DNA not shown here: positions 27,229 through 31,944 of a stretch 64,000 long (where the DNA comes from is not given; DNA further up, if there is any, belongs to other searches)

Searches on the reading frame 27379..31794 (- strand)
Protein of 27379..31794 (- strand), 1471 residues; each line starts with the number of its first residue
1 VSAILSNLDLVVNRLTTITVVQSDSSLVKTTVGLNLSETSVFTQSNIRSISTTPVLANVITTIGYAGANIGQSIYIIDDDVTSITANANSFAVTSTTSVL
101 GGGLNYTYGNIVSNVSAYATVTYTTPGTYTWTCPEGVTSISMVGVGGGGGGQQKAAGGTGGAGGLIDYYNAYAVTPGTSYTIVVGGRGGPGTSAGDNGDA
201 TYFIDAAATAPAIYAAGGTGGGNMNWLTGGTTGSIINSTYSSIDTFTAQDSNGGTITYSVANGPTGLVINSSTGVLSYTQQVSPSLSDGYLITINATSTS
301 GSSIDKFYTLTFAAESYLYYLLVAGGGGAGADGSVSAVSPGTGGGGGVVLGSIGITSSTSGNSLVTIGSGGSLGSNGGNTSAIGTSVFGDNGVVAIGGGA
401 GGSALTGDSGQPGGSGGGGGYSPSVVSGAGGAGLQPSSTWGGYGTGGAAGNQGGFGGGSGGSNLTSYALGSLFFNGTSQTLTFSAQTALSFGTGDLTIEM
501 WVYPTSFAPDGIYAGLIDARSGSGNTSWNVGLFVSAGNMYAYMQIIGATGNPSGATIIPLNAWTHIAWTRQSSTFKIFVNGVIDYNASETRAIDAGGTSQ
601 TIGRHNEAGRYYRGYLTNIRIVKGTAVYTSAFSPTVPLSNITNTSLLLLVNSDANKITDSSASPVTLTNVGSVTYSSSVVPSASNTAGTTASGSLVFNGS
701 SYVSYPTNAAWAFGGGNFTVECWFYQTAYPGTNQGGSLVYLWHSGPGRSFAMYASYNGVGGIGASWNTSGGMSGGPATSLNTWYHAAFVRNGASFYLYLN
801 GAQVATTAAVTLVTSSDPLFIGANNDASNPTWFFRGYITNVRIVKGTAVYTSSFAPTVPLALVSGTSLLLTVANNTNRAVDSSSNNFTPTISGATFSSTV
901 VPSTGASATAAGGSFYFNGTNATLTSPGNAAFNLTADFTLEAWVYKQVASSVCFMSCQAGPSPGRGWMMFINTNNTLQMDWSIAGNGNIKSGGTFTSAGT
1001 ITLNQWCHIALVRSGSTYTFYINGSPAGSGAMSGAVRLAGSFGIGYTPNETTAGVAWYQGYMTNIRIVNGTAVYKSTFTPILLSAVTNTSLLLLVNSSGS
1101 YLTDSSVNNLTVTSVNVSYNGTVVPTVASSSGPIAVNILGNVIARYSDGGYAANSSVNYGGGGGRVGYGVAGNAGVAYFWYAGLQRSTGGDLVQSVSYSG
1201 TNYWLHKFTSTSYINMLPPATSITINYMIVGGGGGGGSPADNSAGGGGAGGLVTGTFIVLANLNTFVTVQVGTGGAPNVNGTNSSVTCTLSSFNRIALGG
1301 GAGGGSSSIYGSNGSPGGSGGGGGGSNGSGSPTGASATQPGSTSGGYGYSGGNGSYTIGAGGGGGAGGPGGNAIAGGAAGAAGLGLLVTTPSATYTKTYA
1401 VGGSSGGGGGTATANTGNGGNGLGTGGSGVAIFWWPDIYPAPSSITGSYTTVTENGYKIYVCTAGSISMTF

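Call 39: search_protein_families(library=phrogs, proteins=[window:27379-31794:-], max_evalue=0.00001)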
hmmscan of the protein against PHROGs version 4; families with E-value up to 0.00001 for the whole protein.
window:27379-31794:- (1471 aa): 11 families
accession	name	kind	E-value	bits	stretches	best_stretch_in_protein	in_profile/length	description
phrog_24074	-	unknown function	5e-56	191.5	3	467-636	455-620/892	-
phrog_3545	-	unknown function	3.9e-55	188.5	3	643-857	749-972/1115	-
phrog_13163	-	tail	2.7e-49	168.9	3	470-654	553-733/976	baseplate wedge subunit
phrog_8510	-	head and packaging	1e-44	153.7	2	474-826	541-866/1348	virion structural protein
phrog_38322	-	unknown function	7.6e-34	118.4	3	461-637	323-502/506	-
phrog_2295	-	unknown function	9.1e-33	114.9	3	675-1430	67-802/1183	-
phrog_1469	-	tail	2.1e-31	108.9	3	481-650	554-717/2607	baseplate wedge subunit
phrog_701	-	head and packaging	1.4e-30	104.9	3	465-663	4056-4247/6136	virion structural protein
phrog_18802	-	head and packaging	5e-26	90.6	2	690-917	840-1065/3007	virion structural protein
phrog_4474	-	unknown function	3.2e-15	57.4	1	29-239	67-256/407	-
phrog_863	-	tail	3.2e-06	27.4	1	45-254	319-545/690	tail fiber assembly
